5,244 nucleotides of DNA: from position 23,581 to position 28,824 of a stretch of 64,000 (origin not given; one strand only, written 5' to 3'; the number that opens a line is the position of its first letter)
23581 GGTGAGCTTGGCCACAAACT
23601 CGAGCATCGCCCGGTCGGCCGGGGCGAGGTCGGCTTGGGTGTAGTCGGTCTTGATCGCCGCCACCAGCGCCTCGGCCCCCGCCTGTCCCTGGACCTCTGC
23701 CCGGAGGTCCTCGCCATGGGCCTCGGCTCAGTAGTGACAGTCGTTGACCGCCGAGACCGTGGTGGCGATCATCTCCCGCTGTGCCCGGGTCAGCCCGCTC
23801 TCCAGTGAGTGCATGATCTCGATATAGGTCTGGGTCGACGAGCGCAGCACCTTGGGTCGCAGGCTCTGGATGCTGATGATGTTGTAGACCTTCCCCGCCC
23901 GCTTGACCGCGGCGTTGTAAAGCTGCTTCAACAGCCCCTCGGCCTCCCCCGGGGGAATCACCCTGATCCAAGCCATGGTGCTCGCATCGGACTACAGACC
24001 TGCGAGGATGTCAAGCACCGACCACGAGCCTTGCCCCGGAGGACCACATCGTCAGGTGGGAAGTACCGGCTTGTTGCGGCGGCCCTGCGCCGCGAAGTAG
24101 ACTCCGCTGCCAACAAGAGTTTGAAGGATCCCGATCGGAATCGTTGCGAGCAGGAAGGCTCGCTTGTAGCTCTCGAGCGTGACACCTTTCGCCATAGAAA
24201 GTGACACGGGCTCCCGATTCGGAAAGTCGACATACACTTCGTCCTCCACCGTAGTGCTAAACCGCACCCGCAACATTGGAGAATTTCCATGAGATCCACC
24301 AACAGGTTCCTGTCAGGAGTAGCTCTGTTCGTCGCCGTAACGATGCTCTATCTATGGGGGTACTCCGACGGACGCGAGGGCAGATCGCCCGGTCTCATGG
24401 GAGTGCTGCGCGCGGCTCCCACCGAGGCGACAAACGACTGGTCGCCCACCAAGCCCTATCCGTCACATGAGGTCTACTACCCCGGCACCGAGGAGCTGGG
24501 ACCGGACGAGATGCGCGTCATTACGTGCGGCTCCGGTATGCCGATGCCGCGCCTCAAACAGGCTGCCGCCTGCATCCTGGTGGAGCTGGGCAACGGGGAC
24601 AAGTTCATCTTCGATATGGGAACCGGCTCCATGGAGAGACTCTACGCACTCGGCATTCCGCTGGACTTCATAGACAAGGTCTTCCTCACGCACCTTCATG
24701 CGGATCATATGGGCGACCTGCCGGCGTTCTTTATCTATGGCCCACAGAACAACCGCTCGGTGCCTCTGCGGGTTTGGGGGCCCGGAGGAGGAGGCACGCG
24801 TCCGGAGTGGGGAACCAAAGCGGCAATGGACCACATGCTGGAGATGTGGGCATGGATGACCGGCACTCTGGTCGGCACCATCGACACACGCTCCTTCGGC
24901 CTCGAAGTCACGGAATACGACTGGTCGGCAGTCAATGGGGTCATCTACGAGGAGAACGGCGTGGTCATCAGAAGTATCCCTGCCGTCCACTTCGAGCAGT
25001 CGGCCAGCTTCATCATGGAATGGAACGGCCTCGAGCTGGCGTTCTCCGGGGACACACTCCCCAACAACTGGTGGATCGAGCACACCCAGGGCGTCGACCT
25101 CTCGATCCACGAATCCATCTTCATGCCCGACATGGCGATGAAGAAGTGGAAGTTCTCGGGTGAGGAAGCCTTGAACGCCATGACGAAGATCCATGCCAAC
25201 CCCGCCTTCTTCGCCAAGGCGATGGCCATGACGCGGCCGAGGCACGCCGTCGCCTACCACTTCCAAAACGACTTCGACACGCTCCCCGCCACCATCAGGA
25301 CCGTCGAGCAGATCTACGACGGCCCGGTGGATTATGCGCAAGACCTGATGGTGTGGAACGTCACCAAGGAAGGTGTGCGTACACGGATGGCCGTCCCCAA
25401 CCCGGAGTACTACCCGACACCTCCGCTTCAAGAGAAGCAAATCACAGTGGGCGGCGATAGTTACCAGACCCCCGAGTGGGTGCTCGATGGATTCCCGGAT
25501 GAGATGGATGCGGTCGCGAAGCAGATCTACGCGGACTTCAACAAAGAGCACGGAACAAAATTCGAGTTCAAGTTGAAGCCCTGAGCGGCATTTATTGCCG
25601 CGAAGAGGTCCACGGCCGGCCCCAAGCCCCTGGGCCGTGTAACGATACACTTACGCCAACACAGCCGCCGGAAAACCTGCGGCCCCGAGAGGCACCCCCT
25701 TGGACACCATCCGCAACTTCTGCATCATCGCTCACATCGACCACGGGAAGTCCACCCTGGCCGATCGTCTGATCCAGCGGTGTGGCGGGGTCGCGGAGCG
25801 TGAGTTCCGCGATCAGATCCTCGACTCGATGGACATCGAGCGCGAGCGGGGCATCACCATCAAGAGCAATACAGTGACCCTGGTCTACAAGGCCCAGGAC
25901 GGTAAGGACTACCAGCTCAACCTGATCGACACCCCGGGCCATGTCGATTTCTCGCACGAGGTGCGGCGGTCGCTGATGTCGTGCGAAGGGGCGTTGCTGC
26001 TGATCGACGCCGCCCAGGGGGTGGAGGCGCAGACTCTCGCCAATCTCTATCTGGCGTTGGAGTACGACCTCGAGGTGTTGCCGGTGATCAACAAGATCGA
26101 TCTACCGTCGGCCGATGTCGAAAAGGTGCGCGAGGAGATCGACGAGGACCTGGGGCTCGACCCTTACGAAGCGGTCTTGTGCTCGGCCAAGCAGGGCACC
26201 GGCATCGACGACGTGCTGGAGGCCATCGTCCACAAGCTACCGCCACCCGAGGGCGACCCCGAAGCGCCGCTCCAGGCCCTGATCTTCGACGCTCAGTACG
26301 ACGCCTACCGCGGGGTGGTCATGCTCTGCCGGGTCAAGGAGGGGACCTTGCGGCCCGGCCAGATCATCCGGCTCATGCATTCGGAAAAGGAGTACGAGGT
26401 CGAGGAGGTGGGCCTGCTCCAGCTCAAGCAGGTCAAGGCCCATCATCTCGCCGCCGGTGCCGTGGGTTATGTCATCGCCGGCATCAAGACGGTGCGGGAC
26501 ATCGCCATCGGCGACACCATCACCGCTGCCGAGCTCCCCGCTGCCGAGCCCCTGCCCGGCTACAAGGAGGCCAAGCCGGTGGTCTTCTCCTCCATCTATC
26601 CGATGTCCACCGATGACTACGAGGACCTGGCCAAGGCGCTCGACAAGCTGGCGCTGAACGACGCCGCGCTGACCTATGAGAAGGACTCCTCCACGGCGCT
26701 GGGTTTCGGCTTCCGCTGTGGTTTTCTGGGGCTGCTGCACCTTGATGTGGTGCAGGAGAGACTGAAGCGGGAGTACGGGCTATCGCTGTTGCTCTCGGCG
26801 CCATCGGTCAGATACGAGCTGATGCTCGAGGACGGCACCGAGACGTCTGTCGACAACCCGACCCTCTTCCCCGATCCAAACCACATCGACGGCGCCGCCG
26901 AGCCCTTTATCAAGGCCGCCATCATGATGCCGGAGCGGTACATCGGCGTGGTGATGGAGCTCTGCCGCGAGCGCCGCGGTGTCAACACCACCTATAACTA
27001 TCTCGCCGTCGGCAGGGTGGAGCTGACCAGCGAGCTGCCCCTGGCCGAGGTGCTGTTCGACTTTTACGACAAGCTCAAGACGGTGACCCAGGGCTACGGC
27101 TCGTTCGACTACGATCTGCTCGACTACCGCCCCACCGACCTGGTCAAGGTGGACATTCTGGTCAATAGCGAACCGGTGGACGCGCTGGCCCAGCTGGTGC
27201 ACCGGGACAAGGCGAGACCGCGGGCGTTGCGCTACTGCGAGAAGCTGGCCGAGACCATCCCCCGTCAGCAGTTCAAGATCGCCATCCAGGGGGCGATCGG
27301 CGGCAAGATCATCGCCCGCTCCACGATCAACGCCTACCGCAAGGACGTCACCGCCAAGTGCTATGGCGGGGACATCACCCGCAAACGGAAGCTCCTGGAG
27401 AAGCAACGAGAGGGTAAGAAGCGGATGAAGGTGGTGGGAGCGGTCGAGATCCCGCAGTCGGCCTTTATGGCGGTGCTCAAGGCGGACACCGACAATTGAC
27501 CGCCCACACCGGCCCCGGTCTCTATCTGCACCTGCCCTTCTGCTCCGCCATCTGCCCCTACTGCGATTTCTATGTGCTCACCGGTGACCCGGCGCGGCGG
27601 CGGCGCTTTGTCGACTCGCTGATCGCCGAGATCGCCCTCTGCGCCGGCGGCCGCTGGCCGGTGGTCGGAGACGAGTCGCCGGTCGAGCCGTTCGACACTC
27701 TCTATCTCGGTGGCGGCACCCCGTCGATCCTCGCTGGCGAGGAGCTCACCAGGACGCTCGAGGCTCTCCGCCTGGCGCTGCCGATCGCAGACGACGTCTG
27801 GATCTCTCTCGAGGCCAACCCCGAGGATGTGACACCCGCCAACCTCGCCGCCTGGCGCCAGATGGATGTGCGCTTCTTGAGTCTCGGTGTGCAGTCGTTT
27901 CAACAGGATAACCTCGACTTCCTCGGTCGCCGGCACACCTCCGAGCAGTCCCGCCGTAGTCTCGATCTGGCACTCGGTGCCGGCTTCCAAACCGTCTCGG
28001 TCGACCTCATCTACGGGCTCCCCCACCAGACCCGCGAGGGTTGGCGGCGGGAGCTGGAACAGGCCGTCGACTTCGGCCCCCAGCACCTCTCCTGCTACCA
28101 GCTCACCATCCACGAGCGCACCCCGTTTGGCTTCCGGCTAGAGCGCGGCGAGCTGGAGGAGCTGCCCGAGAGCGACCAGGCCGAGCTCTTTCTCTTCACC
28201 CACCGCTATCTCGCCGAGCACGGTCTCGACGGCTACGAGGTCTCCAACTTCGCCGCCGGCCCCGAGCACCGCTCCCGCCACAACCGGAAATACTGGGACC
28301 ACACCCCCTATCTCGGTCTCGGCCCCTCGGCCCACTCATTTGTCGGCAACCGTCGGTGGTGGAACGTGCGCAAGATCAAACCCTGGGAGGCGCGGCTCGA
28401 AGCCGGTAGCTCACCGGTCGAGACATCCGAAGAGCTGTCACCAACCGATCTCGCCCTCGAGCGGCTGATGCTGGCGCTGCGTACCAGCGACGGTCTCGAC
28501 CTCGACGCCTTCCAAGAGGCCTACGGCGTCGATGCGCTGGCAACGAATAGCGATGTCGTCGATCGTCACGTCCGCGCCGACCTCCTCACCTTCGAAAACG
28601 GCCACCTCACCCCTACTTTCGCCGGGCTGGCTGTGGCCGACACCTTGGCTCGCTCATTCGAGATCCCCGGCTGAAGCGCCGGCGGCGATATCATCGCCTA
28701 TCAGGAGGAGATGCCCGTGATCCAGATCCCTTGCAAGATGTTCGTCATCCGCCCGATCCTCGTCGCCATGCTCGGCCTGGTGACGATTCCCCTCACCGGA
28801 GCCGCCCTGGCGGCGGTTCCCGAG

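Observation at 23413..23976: AhpD-like redox protein with an in-frame UGA exactly at the active-site Cys and a downstream hairpin: candidate selenoprotein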

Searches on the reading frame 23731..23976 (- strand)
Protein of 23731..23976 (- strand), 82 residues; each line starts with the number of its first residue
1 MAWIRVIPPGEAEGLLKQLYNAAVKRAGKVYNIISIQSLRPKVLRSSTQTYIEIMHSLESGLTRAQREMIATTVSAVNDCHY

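Call 79: list_cluster_members(proteins=[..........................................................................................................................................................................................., window:23731-23976:-, window:23416-23664:-])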
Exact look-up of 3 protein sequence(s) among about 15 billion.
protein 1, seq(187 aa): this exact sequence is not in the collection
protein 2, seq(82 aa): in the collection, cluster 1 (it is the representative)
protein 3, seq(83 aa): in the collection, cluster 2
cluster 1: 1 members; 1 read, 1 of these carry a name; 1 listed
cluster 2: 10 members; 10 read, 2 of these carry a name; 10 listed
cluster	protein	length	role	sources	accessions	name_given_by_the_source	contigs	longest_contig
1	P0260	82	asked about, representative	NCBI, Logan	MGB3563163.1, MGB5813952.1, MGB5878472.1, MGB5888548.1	MAG: peroxidase [Thermoanaerobaculia bacterium]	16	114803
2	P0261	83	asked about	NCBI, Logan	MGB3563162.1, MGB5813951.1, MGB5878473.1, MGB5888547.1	MAG: hypothetical protein WBH85_00470 [Thermoanaerobaculia bacterium]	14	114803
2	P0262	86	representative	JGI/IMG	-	-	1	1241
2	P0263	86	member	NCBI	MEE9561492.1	MAG: hypothetical protein V3W50_00325 [Thermoanaerobaculia bacterium]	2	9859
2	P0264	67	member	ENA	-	-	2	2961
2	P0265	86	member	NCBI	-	-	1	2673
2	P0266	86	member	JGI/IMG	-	-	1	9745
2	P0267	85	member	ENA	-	-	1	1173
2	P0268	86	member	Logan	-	-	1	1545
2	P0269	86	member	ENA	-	-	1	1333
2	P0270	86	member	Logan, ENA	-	-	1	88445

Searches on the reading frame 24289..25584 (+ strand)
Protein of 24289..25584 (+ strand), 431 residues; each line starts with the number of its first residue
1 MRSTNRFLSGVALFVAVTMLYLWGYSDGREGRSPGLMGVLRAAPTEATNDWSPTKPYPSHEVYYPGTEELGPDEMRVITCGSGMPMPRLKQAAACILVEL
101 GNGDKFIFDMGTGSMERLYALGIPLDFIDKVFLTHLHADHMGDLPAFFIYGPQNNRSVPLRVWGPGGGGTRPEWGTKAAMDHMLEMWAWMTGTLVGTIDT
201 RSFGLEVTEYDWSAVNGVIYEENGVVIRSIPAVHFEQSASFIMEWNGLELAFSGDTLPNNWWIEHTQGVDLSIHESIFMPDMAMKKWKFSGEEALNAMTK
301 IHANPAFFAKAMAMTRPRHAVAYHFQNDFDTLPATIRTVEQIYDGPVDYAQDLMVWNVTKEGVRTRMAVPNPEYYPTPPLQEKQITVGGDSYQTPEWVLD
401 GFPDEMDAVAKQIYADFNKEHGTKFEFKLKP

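Call 17: search_protein_families(library=ncbifam, proteins=[window:24289-25584:+], max_evalue=0.00001)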
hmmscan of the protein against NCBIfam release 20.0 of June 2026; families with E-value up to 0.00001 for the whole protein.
window:24289-25584:+ (431 aa): 8 families
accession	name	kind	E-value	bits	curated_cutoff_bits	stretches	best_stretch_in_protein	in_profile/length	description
NF041257.1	GntH_guanitoxin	equivalog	1.7e-117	392.5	333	1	63-385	1-325/374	guanitoxin biosynthesis MBL fold metallo-hydrolase GntH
NF000801.0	PRK00055.1-3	equivalog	7.9e-21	74.4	252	1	77-241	6-150/307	ribonuclease Z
TIGR02651.1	RNase_Z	equivalog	1.7e-18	66.7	292.95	1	80-245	5-149/302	ribonuclease Z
NF000806.0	PRK00055.2-4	equivalog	2.8e-15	56.3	363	1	77-277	4-198/280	ribonuclease Z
NF041851.1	cyc_nuc_deg_phdiest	equivalog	9.2e-12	44.9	400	1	86-303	12-213/253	cyclic nucleotide-degrading phosphodiesterase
NF000800.0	PRK00055.1-1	equivalog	5.4e-11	42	398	1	75-167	1-96/305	ribonuclease Z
TIGR02649.1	true_RNase_BN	exception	3.4e-08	32.9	563.7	0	87-167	12-95/304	ribonuclease BN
NF000805.0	PRK00055.2-3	equivalog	5.8e-06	25.8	416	0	102-145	30-73/307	ribonuclease Z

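Call 53: find_encoding_contigs(protein=window:24289-25584:+, flank=10000, max_places=3)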
Protein window:24289-25584:+ (431 aa): 18 contigs read that carry it; 3 places shown.
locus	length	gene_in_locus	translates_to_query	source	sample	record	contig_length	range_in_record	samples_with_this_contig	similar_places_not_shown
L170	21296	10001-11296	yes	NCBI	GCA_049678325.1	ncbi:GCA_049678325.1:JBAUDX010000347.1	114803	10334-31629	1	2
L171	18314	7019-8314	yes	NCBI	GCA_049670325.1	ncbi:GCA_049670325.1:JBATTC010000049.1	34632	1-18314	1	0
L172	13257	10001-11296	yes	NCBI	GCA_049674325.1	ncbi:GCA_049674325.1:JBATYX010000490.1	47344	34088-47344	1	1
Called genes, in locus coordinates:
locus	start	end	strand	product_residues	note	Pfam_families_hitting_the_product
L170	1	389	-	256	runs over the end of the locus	PF01590:GAF (weak), PF13185:GAF_2, PF13492:GAF_3 (faint)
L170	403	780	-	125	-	PF00072:Response_reg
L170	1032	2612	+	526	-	PF01627:Hpt, PF02895:H-kinase_dim (weak), PF02518:HATPase_c, PF01584:CheW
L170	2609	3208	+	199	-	PF01584:CheW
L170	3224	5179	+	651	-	PF00672:HAMP, PF00015:MCPsignal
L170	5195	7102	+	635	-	PF03130:HEAT_PBS (faint), PF02985:HEAT (faint), PF13646:HEAT_2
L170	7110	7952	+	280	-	PF03705:CheR_N, PF01739:CheR, PF08242:Methyltransf_12 (faint), PF13649:Methyltransf_25 (faint), PF08241:Methyltransf_11 (weak)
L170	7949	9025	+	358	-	PF00072:Response_reg, PF01339:CheB_methylest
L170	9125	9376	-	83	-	-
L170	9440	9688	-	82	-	-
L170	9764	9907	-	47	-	-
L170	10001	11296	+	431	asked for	PF23023:Anti-Pycsar_Apyc1, PF00753:Lactamase_B, PF12706:Lactamase_B_2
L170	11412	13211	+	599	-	PF00009:GTP_EFTU, PF03144:GTP_EFTU_D2, PF22042:EF-G_D2 (weak), PF14492:EFG_III, PF00679:EFG_C, PF06421:LepA_C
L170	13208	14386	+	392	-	PF04055:Radical_SAM, PF06969:HemN_C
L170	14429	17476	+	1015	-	PF02012:BNR (faint), PF15902:Sortilin-Vps10 (weak)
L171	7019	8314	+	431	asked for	PF23023:Anti-Pycsar_Apyc1, PF00753:Lactamase_B, PF12706:Lactamase_B_2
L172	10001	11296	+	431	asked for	PF23023:Anti-Pycsar_Apyc1, PF00753:Lactamase_B, PF12706:Lactamase_B_2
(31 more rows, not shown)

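Call 70: list_cluster_members(proteins=[window:24289-25584:+, window:27496-28674:+])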
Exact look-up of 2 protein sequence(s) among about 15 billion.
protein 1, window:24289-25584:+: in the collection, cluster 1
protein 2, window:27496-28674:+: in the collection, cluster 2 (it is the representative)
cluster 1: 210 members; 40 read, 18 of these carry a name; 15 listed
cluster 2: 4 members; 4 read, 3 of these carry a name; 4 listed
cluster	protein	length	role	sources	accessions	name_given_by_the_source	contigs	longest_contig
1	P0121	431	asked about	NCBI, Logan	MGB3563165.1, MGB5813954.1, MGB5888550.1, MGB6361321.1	MAG: guanitoxin biosynthesis MBL fold metallo-hydrolase GntH [Thermoanaerobaculia ...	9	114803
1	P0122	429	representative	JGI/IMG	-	ribonuclease Z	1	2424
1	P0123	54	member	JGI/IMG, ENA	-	hypothetical protein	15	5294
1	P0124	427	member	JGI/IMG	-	ribonuclease Z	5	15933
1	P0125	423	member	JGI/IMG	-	ribonuclease Z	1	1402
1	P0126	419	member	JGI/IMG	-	ribonuclease Z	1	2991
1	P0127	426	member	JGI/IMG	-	ribonuclease Z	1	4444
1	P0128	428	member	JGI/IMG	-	ribonuclease Z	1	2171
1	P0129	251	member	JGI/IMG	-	ribonuclease Z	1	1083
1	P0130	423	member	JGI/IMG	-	ribonuclease Z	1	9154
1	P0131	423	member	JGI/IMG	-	ribonuclease Z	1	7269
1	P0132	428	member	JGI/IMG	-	ribonuclease Z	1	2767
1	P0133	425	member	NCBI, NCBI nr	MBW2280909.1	MAG: MBL fold metallo-hydrolase [Deltaproteobacteria bacterium] | MBL fold metallo-hydrolase [Deltaproteobacteria bacterium]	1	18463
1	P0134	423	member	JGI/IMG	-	ribonuclease Z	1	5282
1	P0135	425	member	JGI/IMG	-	ribonuclease Z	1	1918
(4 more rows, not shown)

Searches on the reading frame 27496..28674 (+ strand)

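Call 17: search_protein_families(library=ncbifam, proteins=[window:27496-28674:+], max_evalue=0.00001)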
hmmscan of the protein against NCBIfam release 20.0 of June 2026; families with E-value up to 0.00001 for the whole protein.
window:27496-28674:+ (392 aa): 18 families
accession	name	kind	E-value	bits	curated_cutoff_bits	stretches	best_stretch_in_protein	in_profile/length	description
TIGR00539.1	hemN_rel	equivalog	3e-69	233.9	205.4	1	9-349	3-330/361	radical SAM family heme chaperone HemW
TIGR04107.1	rSAM_HutW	equivalog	1.5e-55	188.7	400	1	9-385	42-411/419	heme anaerobic degradation radical SAM methyltransferase ChuW/HutW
NF005133.0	PRK06582.1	equivalog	1.1e-52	179.4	597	1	9-345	14-345/390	coproporphyrinogen III oxidase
NF006067.1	PRK08208.1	equivalog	8.3e-50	170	380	1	8-388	37-414/427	STM4012 family radical SAM protein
NF004567.0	PRK05904.1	equivalog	1.2e-39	136.5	355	1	8-343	8-319/353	coproporphyrinogen III oxidase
NF006385.0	PRK08629.1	equivalog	3.4e-36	125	355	1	9-346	55-371/439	coproporphyrinogen III oxidase family protein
TIGR03994.1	rSAM_HemZ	equivalog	7.7e-35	120.8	321.4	1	7-247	85-318/401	coproporphyrinogen dehydrogenase HemZ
TIGR00538.1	hemN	equivalog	1e-33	116.9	324.95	1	8-203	51-240/454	oxygen-independent coproporphyrinogen III oxidase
NF006064.0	PRK08207.2-2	equivalog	1.8e-22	80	504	1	8-207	146-342/465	coproporphyrinogen III oxidase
NF006061.0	PRK08207.1-4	equivalog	2.2e-22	79.5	702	1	9-204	176-369/501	coproporphyrinogen III oxidase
NF006059.0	PRK08207.1-1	equivalog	5.1e-19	68.4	1012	1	9-205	174-368/496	coproporphyrinogen III oxidase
TIGR04419.1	no_iron_rSAM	equivalog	2.9e-17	63.3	300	1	68-340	44-314/378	HemN-related non-iron pseudo-SAM protein PsgB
NF006065.0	PRK08207.2-4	equivalog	1.1e-16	60.9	922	1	8-247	170-408/484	coproporphyrinogen III oxidase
NF006060.0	PRK08207.1-3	equivalog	1.7e-16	60.1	653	1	8-206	151-347/477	coproporphyrinogen III oxidase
NF006066.0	PRK08207.2-5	equivalog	7.1e-16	57.9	1117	1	9-206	193-387/518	coproporphyrinogen III oxidase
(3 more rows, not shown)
